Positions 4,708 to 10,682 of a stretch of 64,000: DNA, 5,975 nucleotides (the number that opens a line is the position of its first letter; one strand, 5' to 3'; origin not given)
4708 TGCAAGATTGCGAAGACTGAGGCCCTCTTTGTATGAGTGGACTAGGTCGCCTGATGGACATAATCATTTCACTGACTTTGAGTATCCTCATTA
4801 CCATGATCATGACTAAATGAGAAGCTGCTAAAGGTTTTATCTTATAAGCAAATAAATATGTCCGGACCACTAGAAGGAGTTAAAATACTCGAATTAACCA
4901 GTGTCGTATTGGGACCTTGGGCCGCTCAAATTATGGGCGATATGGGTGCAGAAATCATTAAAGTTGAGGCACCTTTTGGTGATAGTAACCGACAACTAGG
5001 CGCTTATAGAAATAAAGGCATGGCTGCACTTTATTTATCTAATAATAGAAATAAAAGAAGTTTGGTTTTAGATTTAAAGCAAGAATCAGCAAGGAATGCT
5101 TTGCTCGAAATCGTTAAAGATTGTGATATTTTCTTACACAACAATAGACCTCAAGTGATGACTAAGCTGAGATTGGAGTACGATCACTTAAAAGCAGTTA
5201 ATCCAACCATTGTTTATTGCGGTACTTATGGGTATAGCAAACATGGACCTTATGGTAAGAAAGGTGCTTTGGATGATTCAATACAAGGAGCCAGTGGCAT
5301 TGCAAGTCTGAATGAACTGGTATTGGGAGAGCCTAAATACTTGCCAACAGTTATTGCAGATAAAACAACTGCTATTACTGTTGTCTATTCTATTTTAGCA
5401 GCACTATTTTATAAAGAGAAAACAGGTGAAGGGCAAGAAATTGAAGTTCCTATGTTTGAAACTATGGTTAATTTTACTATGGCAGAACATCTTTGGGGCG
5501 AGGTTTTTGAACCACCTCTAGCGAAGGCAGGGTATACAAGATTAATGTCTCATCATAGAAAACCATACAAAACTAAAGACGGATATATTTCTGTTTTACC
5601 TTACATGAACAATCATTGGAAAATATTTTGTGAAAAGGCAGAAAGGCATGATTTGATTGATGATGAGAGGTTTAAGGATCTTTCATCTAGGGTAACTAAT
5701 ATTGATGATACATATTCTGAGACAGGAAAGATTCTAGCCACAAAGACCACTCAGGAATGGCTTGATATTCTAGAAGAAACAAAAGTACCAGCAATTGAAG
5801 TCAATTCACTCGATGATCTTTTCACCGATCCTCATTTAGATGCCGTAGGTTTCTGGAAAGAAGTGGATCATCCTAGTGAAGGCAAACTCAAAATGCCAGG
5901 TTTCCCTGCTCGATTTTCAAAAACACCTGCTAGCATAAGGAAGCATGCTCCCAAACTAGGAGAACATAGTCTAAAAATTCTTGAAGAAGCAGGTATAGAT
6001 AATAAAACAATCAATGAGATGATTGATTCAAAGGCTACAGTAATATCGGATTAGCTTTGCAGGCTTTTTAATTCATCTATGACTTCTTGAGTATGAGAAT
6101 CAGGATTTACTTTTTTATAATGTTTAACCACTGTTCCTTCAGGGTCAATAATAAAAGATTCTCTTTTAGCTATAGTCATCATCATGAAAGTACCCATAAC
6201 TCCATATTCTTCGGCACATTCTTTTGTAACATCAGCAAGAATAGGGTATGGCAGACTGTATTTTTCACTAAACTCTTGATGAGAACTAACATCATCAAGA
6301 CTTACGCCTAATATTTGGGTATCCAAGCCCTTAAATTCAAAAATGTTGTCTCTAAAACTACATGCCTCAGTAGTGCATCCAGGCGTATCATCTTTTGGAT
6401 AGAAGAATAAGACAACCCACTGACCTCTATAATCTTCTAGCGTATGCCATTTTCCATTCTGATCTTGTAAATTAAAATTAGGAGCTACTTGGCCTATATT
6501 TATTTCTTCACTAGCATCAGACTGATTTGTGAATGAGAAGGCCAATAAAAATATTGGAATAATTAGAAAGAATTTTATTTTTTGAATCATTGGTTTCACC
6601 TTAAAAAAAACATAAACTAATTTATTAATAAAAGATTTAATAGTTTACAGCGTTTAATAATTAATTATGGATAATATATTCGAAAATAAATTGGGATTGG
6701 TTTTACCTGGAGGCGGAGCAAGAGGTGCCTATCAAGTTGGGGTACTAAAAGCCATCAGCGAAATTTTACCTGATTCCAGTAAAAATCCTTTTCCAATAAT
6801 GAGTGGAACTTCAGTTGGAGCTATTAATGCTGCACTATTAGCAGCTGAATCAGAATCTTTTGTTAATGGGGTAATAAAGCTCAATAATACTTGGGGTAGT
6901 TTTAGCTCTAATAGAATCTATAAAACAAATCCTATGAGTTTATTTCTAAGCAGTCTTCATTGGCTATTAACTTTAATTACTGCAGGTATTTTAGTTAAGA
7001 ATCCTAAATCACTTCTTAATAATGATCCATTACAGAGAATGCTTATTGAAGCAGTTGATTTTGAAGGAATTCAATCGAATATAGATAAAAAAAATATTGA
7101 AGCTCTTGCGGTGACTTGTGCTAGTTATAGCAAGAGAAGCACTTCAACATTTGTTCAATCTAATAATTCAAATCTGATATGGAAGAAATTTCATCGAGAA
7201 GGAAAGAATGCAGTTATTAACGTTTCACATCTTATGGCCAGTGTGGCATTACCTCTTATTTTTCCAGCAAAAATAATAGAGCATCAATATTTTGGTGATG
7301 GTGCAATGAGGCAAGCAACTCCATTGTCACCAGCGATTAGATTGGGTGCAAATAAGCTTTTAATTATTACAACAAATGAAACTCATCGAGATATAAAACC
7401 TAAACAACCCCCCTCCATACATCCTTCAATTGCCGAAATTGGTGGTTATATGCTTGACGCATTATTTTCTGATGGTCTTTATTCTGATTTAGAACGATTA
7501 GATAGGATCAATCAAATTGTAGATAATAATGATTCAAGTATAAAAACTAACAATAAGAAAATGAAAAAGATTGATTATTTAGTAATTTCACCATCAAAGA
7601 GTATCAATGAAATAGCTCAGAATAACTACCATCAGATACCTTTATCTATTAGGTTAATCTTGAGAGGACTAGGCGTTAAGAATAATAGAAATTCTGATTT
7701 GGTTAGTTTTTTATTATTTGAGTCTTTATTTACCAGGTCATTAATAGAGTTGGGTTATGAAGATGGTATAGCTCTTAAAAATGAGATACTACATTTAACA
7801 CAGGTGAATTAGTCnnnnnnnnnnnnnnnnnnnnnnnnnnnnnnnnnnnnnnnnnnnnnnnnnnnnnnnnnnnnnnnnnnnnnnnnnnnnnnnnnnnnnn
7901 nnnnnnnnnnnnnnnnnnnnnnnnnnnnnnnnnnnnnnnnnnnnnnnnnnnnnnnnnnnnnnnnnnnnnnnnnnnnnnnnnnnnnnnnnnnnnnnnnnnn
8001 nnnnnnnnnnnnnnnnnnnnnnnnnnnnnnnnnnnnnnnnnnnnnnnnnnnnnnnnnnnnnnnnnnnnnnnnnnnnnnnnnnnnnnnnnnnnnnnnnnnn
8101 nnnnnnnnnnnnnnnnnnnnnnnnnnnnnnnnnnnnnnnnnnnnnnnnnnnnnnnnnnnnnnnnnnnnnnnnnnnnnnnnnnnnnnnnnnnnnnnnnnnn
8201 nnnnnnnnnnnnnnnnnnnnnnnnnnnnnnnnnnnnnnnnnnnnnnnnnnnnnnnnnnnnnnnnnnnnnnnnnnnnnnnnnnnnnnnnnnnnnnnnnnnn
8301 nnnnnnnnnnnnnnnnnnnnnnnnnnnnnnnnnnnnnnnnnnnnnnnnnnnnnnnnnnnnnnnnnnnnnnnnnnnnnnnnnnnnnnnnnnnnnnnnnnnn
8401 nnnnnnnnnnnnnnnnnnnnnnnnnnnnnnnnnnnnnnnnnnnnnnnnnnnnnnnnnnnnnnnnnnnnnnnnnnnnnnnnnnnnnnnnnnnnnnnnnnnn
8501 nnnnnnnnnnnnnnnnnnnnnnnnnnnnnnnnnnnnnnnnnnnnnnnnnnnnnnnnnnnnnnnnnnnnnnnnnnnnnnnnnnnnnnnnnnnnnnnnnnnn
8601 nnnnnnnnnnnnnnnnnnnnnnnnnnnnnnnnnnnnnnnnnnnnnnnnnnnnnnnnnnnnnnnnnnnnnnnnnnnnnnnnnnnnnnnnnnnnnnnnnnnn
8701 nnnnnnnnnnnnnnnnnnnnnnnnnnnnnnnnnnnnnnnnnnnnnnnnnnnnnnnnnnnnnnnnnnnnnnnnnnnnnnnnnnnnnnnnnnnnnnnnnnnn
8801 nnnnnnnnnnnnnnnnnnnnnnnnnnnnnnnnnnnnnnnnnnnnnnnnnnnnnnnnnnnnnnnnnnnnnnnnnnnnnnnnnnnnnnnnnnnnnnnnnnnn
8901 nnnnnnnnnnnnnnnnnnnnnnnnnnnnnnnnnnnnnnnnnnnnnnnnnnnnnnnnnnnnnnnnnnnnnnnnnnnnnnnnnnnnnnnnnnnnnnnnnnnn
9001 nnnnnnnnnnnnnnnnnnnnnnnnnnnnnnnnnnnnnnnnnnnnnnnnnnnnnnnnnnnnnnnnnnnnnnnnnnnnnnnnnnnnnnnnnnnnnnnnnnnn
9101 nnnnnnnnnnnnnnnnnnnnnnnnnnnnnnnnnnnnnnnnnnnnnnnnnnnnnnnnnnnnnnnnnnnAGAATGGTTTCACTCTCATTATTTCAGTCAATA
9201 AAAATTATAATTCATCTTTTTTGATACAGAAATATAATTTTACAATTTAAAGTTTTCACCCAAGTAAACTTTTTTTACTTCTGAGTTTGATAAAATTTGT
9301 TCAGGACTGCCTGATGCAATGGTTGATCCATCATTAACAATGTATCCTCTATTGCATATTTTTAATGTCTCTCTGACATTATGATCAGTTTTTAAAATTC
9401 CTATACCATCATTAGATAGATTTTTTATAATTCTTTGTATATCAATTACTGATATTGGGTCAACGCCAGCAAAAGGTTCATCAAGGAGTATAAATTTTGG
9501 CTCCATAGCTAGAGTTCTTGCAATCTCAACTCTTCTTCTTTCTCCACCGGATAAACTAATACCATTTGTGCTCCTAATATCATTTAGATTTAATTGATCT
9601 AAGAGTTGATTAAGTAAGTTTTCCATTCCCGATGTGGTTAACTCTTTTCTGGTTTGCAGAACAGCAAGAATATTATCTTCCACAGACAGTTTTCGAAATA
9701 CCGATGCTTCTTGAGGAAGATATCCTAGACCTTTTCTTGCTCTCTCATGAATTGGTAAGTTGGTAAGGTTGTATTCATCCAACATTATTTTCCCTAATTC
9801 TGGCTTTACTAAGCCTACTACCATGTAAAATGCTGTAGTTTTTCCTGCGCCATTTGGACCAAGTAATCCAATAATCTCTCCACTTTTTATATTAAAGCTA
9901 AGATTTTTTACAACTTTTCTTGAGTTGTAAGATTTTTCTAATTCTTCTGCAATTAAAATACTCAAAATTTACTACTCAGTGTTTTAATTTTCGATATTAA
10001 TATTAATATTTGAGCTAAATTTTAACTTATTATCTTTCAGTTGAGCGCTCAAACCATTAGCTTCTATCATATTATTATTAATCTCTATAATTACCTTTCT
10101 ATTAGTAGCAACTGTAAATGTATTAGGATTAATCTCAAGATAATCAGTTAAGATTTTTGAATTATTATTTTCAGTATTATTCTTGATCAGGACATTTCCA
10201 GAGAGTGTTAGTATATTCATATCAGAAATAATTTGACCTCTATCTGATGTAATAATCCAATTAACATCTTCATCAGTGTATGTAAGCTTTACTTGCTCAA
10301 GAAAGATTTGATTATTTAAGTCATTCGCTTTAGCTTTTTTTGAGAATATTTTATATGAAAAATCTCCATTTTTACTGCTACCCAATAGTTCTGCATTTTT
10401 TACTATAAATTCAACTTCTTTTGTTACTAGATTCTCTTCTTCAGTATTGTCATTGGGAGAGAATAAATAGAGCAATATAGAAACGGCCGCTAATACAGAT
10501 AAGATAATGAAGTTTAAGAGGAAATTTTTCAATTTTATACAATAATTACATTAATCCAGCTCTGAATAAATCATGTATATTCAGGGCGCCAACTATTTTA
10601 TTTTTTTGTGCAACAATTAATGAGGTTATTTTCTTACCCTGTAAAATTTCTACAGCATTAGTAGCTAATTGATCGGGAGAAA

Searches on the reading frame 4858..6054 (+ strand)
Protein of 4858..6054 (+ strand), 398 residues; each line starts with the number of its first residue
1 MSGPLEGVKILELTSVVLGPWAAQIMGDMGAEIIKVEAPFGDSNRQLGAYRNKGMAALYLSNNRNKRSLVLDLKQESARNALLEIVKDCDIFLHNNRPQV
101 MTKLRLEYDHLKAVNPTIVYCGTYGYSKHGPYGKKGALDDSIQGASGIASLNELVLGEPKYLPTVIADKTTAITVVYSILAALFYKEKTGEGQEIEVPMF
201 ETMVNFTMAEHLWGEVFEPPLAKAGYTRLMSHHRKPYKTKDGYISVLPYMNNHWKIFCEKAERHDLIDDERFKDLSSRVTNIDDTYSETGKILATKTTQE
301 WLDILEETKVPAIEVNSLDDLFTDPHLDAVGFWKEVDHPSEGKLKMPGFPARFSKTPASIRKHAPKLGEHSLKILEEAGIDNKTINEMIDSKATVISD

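Call 22: search_protein_families(library=ncbifam, max_evalue=1e-20, proteins=[window:4858-6054:+])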
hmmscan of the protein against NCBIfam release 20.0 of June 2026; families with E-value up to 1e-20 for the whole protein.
window:4858-6054:+ (398 aa): 6 families
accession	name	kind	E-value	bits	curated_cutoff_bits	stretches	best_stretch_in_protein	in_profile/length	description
NF003809.0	PRK05398.1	subfamily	1.6e-63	214.7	442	2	1-207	1-208/416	formyl-CoA transferase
TIGR03253.1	oxalate_frc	equivalog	7.6e-61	206.1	504.2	2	4-206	3-206/416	formyl-CoA transferase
NF052585.1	SucGlutTfsCaiB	equivalog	6.8e-60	202.7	750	1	3-378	6-388/394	succinate--glutarate CoA-transferase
NF041294.1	Scnl_mescCoAtase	equivalog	8.8e-58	196.3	700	1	4-375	3-380/381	succinyl-CoA:mesaconate CoA-transferase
NF008511.0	PRK11430.1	equivalog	8.5e-48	163.4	522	1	2-376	7-377/381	CoA:oxalate CoA-transferase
NF002914.1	PRK03525.1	equivalog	2.1e-35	122.4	413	1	3-391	8-394/400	L-carnitine CoA-transferase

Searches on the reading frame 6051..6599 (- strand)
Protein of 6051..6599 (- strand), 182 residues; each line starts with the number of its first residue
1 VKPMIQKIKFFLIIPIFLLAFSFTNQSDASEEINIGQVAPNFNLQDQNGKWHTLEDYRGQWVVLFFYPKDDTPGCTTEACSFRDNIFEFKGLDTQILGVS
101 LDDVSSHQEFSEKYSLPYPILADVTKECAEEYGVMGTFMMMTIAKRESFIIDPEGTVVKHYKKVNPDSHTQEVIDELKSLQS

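Call 22: search_protein_families(library=ncbifam, max_evalue=1e-20, proteins=[window:6051-6599:-])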
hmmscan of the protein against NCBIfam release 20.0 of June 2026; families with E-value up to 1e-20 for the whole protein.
window:6051-6599:- (182 aa): 4 families
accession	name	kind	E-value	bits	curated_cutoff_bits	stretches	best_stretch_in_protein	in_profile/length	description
NF053650.1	PerredPrxQDein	equivalog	8.8e-46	155.6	260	1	40-179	2-144/148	thioredoxin-dependent peroxiredoxin PrxQ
NF006960.0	PRK09437.1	equivalog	6.9e-35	120.3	140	1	32-179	3-154/156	thioredoxin-dependent thiol peroxidase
NF009668.0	PRK13189.1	equivalog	4.4e-26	91.5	211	1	30-158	7-140/224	peroxiredoxin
NF009669.0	PRK13190.1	equivalog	1.7e-22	79.6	261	1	33-180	3-154/203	putative peroxiredoxin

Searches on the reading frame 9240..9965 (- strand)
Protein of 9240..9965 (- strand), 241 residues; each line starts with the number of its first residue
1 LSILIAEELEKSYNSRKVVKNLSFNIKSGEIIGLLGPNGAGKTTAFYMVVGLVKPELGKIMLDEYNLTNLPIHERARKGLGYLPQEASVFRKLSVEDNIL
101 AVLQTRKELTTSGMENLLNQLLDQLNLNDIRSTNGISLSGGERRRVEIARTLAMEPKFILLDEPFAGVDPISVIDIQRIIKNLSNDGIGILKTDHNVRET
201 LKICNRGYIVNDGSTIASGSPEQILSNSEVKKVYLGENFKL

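Call 22: search_protein_families(library=ncbifam, max_evalue=1e-20, proteins=[window:9240-9965:-])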
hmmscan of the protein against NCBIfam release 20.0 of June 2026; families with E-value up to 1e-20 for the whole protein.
window:9240-9965:- (241 aa): 122 families (the best 25 are shown)
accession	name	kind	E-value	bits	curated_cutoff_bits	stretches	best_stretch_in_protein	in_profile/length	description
TIGR04406.1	LPS_export_lptB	equivalog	2.7e-111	370.6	240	1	4-241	2-239/239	LPS export ABC transporter ATP-binding protein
NF008144.0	PRK10895.1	equivalog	2.7e-106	354.4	381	1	1-241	1-241/241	LPS export ABC transporter ATP-binding protein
TIGR03410.1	urea_trans_UrtE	equivalog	1.3e-46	158.9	285.8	1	6-232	3-226/230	urea ABC transporter ATP-binding subunit UrtE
TIGR01188.1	drrA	subfamily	4.4e-46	157.5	312.45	1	11-225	1-212/302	daunorubicin resistance ABC transporter, ATP-binding protein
NF008449.1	PRK11300.1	equivalog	1.3e-44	152.4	362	1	3-238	5-255/255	high-affinity branched-chain amino acid ABC transporter ATP-binding protein LivG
NF010060.0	PRK13537.1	equivalog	2.6e-41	141.5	521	1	5-227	17-236/314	nodulation factor ABC transporter ATP-binding protein NodI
NF010059.0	PRK13536.1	equivalog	1.3e-40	139.2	549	1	8-227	48-264/342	nodulation factor ABC transporter ATP-binding protein NodI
NF043075.1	MMSYN1_0197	equivalog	1.4e-40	139.3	550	1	3-229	2-225/341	spermidine/putrescine ABC transporter ATP-binding protein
TIGR03411.1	urea_trans_UrtD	equivalog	6.3e-40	137.3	304.1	1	3-237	2-242/242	urea ABC transporter ATP-binding protein UrtD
NF010068.0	PRK13548.1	equivalog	7.1e-40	136.8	261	1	3-234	5-240/261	heme ABC transporter ATP-binding protein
NF040840.2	tungstate_WtpC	equivalog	8.2e-40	137.1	440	1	6-233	4-227/347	tungstate ABC transporter ATP-binding protein WtpC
TIGR00968.1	3a0106s01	subfamily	1.7e-38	132.5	342.75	1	7-228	4-222/237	sulfate ABC transporter ATP-binding protein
TIGR03864.1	PQQ_ABC_ATP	hypoth_equivalog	3.4e-38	131.4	302.25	1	5-233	3-228/236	ABC transporter, ATP-binding subunit, PQQ-dependent alcohol dehydrogenase system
TIGR03522.1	GldA_ABC_ATP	equivalog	3.5e-38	131.8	402.6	1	1-229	1-224/301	gliding motility-associated ABC transporter ATP-binding subunit GldA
TIGR03258.1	PhnT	equivalog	1.2e-37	129.8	499.15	1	5-226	10-229/359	2-aminoethylphosphonate ABC transport system ATP-binding subunit PhnT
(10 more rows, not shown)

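Call 36: find_encoding_contigs(protein=window:9240-9965:-, flank=10000, max_places=10)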
Protein window:9240-9965:- (241 aa): no gene with exactly this product is on record in the collection.
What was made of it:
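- Tried and rejected: The LptB exact-protein look-up (call 36) returned nothing, probably because I chose the wrong start codon.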

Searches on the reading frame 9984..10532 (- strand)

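Call 22: search_protein_families(library=ncbifam, max_evalue=1e-20, proteins=[window:9984-10532:-])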
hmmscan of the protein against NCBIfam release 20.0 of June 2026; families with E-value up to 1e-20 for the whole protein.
window:9984-10532:- (182 aa): 1 family
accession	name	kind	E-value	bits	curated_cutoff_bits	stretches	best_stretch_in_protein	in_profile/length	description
TIGR04409.1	LptC_YrbK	equivalog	7.2e-31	107.1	38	1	8-178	4-178/180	LPS export ABC transporter periplasmic protein LptC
